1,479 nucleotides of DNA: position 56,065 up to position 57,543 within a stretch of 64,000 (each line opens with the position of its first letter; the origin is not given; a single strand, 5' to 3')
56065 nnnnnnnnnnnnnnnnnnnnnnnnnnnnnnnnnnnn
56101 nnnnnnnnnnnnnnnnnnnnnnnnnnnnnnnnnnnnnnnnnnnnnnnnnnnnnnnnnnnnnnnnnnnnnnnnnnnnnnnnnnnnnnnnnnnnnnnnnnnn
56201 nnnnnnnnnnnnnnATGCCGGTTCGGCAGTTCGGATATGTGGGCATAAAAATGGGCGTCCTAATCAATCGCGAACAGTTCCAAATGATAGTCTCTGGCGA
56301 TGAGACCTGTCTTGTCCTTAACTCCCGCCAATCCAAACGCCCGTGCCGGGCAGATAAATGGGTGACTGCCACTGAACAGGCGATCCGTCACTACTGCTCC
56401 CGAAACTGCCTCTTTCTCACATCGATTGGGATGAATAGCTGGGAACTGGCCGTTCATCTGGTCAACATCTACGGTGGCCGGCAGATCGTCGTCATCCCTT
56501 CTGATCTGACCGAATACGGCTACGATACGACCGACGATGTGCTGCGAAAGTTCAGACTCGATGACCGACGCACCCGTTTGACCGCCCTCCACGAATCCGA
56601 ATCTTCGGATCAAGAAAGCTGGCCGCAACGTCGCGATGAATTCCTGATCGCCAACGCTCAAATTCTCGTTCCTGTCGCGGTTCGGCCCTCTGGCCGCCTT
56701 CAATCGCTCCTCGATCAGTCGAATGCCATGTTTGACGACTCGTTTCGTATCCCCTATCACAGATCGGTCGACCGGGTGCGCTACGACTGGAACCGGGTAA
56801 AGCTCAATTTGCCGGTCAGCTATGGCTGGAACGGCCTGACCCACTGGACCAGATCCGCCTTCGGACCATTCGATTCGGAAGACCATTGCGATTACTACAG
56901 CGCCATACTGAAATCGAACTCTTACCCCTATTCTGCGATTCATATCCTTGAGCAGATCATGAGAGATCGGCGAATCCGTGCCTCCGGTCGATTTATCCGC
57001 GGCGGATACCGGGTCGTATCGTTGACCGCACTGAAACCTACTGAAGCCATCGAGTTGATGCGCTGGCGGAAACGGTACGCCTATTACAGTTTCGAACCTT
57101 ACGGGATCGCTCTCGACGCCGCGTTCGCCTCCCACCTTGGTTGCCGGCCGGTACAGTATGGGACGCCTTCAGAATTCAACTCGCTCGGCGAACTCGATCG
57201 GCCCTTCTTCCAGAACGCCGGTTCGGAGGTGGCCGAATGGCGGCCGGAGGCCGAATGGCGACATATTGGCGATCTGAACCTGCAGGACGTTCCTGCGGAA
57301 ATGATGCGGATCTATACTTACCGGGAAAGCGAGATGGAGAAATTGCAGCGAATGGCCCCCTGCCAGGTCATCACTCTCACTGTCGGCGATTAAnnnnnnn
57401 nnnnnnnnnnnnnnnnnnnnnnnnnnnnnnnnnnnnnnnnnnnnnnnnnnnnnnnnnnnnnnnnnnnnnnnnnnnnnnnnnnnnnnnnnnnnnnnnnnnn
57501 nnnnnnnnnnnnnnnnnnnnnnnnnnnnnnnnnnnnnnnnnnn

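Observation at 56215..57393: DprA/SLOG-like domain fused to an AbiGi-like domain: candidate nucleotide-sensing conflict/defence protein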

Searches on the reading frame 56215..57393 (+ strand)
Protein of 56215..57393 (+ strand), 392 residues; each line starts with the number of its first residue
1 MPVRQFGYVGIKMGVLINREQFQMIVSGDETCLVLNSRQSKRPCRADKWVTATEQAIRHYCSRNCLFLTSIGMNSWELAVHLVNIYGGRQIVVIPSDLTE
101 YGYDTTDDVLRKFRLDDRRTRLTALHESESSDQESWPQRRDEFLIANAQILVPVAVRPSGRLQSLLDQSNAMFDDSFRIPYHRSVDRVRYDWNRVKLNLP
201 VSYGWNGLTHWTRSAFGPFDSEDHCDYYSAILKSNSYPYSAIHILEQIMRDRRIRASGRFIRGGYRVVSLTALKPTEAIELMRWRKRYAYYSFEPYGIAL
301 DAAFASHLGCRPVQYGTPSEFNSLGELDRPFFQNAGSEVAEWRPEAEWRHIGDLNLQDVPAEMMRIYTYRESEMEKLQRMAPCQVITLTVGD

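Call 4: search_protein_families(library=pfam, proteins=[window:56215-57393:+], max_evalue=10)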
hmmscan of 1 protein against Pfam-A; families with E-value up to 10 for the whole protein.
window:56215-57393:+ (392 aa): 0 families

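Call 5: search_protein_families(library=padloc, proteins=[window:56215-57393:+], max_evalue=10)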
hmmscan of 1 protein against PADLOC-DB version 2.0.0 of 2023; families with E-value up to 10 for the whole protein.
window:56215-57393:+ (392 aa): 0 families

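Call 6: search_protein_families(library=ncbifam, proteins=[window:56215-57393:+], max_evalue=10)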
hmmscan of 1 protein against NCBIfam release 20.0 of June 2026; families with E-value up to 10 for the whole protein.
window:56215-57393:+ (392 aa): 0 families

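Call 8: find_homologous_proteins(query=window:56254-57393:+, max_evalue=0.001)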
Query window:56254-57393:+ (379 aa): 205 proteins with E <= 0.001 among 2874 candidates; the best 120 are listed.
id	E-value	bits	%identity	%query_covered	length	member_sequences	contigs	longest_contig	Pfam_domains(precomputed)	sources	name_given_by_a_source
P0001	5.4e-261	883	100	100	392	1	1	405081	-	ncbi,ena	-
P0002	1.7e-177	608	69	100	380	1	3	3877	-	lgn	-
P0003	1.5e-175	602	67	100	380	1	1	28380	-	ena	-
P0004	1.6e-174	599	67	100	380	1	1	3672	-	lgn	-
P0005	6.5e-171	587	66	100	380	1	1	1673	-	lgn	-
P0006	5.7e-166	570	64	100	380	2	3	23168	-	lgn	-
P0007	1.6e-157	543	60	100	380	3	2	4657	-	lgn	-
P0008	3.5e-148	512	58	100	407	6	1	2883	-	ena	-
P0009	3.8e-148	512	59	100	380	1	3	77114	-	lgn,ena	-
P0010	3.2e-143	496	56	100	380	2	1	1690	-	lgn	-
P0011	3.2e-126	440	51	100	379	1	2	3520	-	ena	-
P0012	2.2e-123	430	52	98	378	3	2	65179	-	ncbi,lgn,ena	ncbi:MAG: hypothetical protein WBP42_14760 [Candidatus Zixiibacteriota bacterium]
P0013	3.9e-123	429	50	100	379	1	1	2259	-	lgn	-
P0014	8.8e-122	425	51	100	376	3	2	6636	-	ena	-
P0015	5.9e-120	419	50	100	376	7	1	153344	-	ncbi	-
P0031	4.2e-95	337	43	98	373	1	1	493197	-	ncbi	-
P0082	1.9e-67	246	36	97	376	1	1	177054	-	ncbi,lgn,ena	-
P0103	1.9e-61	226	35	94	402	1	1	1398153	-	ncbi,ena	-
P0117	2.3e-59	220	33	95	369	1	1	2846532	-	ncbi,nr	ncbi:MAG: hypothetical protein JSV44_07630 [Candidatus Zixiibacteriota bacterium]|nr:MAG: hypothetic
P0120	1.5e-58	217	34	96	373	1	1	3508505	-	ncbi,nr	ncbi:hypothetical protein TRIP_C90460 [Candidatus Zixiibacteriota bacterium]|nr:hypothetical protein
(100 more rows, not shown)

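Call 9: search_protein_families(library=phrogs, proteins=[window:56215-57393:+], max_evalue=10)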
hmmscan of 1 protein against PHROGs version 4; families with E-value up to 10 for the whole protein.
window:56215-57393:+ (392 aa): 0 families

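Call 10: search_solved_structures(query=window:56215-57393:+, max_evalue=10)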
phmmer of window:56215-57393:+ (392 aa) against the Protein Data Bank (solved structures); distinct sequences matched with E-value up to 10: 3.
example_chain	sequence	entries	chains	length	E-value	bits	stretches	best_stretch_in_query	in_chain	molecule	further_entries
2lrj_A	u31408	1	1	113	0.11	14.7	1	200-278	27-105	Staphyloxanthin biosynthesis protein, putative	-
7jq6_A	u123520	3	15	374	1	11.5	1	193-268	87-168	Encapsidation protein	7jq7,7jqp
8u8w_A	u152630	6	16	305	1.7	10.8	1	203-235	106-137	N-acetylneuraminate lyase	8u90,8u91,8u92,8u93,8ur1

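Call 14: search_solved_structures(query=A1, max_evalue=10, show_alignments=3)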
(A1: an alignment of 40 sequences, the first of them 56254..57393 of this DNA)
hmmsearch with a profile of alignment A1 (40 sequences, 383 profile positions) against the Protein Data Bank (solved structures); distinct sequences matched with E-value up to 10: 7.
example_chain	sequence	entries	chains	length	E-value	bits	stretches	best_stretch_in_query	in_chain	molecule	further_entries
6un9_A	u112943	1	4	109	0.2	13.7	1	146-226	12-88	Uncharacterized protein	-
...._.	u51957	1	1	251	0.4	12.7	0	326-358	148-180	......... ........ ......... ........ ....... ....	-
3tdn_A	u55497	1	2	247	0.42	12.6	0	326-358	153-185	FLR SYMMETRIC ALPHA-BETA TIM BARREL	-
2w6r_A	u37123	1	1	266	0.51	12.4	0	326-357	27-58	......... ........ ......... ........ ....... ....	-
3qqc_D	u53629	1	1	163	0.54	12.3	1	116-162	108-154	Transcription antitermination protein nusG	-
4lqe_A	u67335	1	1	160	0.63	12.1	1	153-222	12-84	MepB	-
3p8b_B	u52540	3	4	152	1.8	10.6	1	116-158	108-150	Transcription antitermination protein nusG | Transcription elongation factor Spt5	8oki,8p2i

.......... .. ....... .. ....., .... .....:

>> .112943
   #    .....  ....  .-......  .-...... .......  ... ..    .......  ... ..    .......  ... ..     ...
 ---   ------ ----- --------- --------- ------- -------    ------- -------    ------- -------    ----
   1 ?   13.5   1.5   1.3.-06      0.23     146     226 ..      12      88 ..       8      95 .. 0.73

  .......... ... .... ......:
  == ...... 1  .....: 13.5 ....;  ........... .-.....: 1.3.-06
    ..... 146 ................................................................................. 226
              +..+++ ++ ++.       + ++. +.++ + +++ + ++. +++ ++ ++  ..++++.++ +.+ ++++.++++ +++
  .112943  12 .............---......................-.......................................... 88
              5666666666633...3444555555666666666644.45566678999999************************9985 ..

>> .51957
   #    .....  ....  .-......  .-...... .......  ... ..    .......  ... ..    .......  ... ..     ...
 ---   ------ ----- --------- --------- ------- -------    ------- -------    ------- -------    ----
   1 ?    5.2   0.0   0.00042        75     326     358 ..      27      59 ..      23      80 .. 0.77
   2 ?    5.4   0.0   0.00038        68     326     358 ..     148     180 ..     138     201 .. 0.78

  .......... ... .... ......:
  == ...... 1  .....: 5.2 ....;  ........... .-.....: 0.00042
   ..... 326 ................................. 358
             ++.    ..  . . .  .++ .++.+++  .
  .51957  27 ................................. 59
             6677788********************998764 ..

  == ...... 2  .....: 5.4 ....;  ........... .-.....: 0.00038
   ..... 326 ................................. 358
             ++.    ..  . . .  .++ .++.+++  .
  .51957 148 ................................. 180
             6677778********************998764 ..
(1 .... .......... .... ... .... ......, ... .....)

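Call 17: find_encoding_contigs(protein=P0117, flank=8000, max_places=2)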
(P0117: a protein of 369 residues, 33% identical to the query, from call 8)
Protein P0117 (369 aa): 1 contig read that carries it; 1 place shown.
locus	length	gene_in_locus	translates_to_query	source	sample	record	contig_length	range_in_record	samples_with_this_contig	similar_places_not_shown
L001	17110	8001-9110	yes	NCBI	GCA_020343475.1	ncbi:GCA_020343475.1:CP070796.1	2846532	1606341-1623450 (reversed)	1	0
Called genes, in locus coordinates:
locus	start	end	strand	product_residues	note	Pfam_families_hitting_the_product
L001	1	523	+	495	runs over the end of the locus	PF00361:Proton_antipo_M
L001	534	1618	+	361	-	PF00361:Proton_antipo_M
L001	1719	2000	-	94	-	-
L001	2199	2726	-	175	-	PF00571:CBS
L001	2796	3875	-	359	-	PF01925:TauE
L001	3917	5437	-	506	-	PF13189:Cytidylate_kin2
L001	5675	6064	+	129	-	PF00072:Response_reg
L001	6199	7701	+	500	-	PF00672:HAMP, PF00512:HisKA, PF02518:HATPase_c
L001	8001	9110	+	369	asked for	-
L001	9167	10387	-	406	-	PF13439:Glyco_transf_4, PF13579:Glyco_trans_4_4, PF00534:Glycos_transf_1, PF13692:Glyco_trans_1_4, PF13524:Glyco_trans_1_2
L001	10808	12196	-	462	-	PF02412:TSP_3 (faint), PF00691:OmpA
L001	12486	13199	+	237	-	PF04493:Endonuclease_5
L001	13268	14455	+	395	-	PF01546:Peptidase_M20, PF07687:M20_dimer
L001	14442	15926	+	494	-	PF21544:PorZ_N_b_propeller (faint), PF07494:Reg_prop (faint)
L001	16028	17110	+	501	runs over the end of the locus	PF01839:FG-GAP (faint), PF13517:FG-GAP_3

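Call 18: find_encoding_contigs(protein=P0120, flank=8000, max_places=2)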
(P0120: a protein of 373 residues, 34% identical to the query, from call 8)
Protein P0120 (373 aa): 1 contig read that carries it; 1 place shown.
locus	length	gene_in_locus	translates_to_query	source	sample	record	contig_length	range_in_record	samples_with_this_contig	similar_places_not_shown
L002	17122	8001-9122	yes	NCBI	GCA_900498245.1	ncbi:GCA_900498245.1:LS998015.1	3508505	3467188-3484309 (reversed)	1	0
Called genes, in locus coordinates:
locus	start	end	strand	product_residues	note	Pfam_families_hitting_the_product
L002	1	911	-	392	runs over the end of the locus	PF04519:Bactofilin (weak), PF26514:DUF8173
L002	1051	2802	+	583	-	PF02554:CstA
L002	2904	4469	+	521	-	PF01590:GAF, PF13185:GAF_2, PF13492:GAF_3, PF00990:GGDEF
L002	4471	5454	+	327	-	PF00933:Glyco_hydro_3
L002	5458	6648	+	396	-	PF03702:AnmK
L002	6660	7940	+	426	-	PF08486:SpoIID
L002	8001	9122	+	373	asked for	-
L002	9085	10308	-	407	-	PF00999:Na_H_Exchanger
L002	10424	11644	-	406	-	PF13439:Glyco_transf_4, PF13579:Glyco_trans_4_4, PF00534:Glycos_transf_1, PF13692:Glyco_trans_1_4, PF13524:Glyco_trans_1_2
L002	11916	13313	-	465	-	PF02412:TSP_3 (faint), PF00691:OmpA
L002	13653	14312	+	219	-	PF04493:Endonuclease_5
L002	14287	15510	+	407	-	PF01546:Peptidase_M20, PF07687:M20_dimer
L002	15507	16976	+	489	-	PF07494:Reg_prop (faint), PF21544:PorZ_N_b_propeller (faint)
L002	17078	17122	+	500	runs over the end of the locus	PF12256:TcdB_toxin_midN (faint), PF01839:FG-GAP (faint), PF13517:FG-GAP_3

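Call 19: find_encoding_contigs(protein=P0103, flank=8000, max_places=1)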
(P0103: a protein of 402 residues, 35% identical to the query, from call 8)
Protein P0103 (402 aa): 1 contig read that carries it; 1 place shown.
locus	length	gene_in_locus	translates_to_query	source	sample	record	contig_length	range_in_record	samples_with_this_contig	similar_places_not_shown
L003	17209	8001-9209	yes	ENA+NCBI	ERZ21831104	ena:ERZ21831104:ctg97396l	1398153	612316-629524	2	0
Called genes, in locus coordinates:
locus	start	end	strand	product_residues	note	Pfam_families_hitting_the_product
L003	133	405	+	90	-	-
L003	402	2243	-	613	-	PF17874:TPR_MalT (faint), PF00515:TPR_1 (faint), PF07719:TPR_2 (faint), PF13174:TPR_6 (faint), PF13181:TPR_8 (faint), PF13414:TPR_11 (faint), PF13424:TPR_12 (faint), PF13428:TPR_14 (faint), +2 more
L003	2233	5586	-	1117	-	-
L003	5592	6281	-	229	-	PF13709:DUF4159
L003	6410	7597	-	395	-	PF00872:Transposase_mut, PF10551:MULE (weak)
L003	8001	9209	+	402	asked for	-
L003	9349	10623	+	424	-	-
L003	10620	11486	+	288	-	PF01261:AP_endonuc_2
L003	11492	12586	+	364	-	-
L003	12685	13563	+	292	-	-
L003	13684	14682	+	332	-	PF13860:FlgD_ig (weak), PF18962:Por_Secre_tail (weak)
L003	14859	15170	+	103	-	-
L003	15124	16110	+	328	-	-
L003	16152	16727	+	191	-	-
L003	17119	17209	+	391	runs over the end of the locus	PF13371:TPR_9 (faint), PF07719:TPR_2 (faint), PF03783:CsgG, PF17680:FlgO (faint)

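Call 20: find_encoding_contigs(protein=P0031, flank=8000, max_places=1)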
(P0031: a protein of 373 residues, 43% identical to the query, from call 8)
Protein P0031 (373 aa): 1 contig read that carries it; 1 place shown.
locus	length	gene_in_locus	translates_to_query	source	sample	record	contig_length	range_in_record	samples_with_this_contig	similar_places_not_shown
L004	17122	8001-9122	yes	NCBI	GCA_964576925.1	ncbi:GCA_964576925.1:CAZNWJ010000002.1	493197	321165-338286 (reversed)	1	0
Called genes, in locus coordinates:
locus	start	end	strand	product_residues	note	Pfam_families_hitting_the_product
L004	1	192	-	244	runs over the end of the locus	-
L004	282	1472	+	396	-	PF01546:Peptidase_M20, PF07687:M20_dimer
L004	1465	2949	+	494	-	-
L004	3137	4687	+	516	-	PF13517:FG-GAP_3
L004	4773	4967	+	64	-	-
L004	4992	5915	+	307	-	PF07949:YbbR (weak)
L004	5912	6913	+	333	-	PF00814:TsaD, PF22521:HypF_C_2 (weak)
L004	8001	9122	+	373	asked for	-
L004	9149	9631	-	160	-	-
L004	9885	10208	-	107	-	-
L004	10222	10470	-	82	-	-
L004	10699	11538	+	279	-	-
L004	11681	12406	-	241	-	PF00106:adh_short, PF08659:KR (weak), PF13561:adh_short_C2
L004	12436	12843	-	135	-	PF01242:PTPS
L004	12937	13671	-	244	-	PF00106:adh_short, PF08659:KR, PF13561:adh_short_C2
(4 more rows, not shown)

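Call 21: find_encoding_contigs(protein=P0015, flank=8000, max_places=1)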
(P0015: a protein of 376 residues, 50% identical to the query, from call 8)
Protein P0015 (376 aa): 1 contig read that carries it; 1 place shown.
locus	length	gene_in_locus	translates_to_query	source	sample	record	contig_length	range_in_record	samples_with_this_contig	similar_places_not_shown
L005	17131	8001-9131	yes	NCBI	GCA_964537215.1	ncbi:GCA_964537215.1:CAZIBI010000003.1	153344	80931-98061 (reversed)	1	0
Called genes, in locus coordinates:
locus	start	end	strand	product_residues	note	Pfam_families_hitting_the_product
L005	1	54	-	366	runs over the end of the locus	PF13439:Glyco_transf_4 (weak), PF00534:Glycos_transf_1, PF13692:Glyco_trans_1_4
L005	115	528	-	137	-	PF03625:DUF302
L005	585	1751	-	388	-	PF01053:Cys_Met_Meta_PP, PF00155:Aminotran_1_2 (weak), PF01212:Beta_elim_lyase (faint)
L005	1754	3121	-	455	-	PF00291:PALP, PF00571:CBS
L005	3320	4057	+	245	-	PF00106:adh_short, PF08659:KR, PF13561:adh_short_C2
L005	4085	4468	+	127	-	PF01242:PTPS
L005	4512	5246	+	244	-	PF00106:adh_short, PF08659:KR, PF13561:adh_short_C2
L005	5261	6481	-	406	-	-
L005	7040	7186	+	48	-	-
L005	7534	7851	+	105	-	-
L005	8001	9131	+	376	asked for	-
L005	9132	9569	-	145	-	-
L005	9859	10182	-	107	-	-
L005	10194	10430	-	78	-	-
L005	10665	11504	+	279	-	-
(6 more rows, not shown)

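Call 22: find_encoding_contigs(protein=P0082, flank=8000, max_places=1)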
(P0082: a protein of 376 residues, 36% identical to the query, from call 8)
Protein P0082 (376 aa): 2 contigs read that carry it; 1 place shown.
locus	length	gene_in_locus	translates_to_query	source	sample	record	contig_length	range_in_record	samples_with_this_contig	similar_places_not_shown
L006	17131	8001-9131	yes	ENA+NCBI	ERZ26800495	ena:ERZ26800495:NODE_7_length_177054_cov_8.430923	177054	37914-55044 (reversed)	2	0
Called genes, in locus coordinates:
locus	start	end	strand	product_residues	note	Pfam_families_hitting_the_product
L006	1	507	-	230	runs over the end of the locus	PF01694:Rhomboid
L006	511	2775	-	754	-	PF01551:Peptidase_M23 (weak)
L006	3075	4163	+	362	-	PF01916:DS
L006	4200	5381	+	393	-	PF13439:Glyco_transf_4, PF13579:Glyco_trans_4_4, PF20706:GT4-conflict, PF00534:Glycos_transf_1, PF13692:Glyco_trans_1_4, PF13524:Glyco_trans_1_2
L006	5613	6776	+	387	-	PF13439:Glyco_transf_4, PF13579:Glyco_trans_4_4, PF00534:Glycos_transf_1, PF13692:Glyco_trans_1_4, PF20706:GT4-conflict (weak)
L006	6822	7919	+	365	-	PF03706:LPG_synthase_TM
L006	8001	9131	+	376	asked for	-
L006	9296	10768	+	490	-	PF00209:SNF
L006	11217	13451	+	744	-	PF13699:eCIS_core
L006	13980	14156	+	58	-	PF06348:DUF1059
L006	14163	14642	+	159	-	PF12675:DUF3795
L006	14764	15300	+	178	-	PF24838:8xMP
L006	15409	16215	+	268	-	PF05575:V_cholerae_RfbT (weak), PF05050:Methyltransf_21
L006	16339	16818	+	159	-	PF07366:SnoaL, PF12680:SnoaL_2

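Call 26: predict_structure(alignment_id=A1)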
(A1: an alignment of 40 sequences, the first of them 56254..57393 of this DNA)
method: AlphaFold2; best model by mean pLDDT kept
length: 379 residues; sequences in the alignment: 40
mean_pLDDT: 91.6   pTM: 0.89
mean pLDDT of the five models: 91.6, 91.5, 90.8, 90.7, 89.7
residues with pLDDT >= 90: 285; 70-90: 76; 50-70: 13; < 50: 5
segments of 3 or more residues with pLDDT < 50: 272-276
pLDDT, mean of each block of 10 residues (from residue 1): 81 93 94 98 98 97 98 98 91 95 97 69 90 97 96 96 96 83 87 91 92 98 96 95 90 95 83 56 96 97 95 96 82 95 96 94 92 89
secondary structure, 60 per line:
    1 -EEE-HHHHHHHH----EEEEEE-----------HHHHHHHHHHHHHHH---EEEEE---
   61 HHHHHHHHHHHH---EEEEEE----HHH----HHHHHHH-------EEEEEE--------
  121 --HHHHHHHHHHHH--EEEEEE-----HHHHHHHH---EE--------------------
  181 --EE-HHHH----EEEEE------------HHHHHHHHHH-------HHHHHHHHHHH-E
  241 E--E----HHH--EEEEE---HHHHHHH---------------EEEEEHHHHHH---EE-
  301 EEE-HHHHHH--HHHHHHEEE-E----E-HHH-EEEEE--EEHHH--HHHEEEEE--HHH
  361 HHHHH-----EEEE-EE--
elements in order: E2-4 H6-13 E18-23 H35-49 E53-57 H61-72 E76-81 H93-99 E107-112 H123-134 E137-142 H148-155 H186-189 E194-198 H211-220 H228-238 E254-258 H262-268 E284-288 H289-294 E301-303 H305-310 H313-318 E319-321 E334-338 E351-355 H358-365 E371-374

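Call 28: search_protein_representatives(alignment_id=A1)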
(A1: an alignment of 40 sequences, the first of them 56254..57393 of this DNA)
Query: 40 sequences, 383 profile positions. Proteins with E-value up to 0.001 (for the whole library): 2059; up to 1e-10: 1633; up to 1e-30: 1308. The best 150 are listed.
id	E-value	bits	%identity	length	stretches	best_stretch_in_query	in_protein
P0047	3.2e-148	510.1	-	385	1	3-381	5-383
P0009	1.6e-144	498.0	-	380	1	5-381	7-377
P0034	3.9e-141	486.8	-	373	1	4-381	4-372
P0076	6.7e-140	482.7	-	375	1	16-381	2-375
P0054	5.2e-136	469.9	-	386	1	5-381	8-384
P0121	7.6e-135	466.1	-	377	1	7-366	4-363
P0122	1.2e-134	465.5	-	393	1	4-381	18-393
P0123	2.1e-132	458.1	-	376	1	6-380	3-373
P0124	3.6e-132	457.3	-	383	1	9-381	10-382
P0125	1.6e-131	455.2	-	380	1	16-382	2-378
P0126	4.7e-129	447.0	-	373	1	13-381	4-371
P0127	4.8e-128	443.7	-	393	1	7-381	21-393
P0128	9.4e-128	442.7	-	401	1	8-381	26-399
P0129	1.1e-127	442.6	-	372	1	5-381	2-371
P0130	6.4e-127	440.0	-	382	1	8-382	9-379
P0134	1.8e-121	422.1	-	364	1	17-382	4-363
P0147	2.3e-111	388.8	-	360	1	13-381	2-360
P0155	1.1e-107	376.7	-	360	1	16-381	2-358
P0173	9.8e-103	360.4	-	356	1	17-381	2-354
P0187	2.7e-100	352.3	-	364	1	15-380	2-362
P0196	3.3e-99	348.8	-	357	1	18-380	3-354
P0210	1.3e-96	340.3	-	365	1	15-381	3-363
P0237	1.8e-93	329.9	-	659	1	10-381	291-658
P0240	2.1e-93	329.7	-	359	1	16-381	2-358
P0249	6.7e-93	328.0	-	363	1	18-382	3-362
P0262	2.1e-91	323.1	-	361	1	17-379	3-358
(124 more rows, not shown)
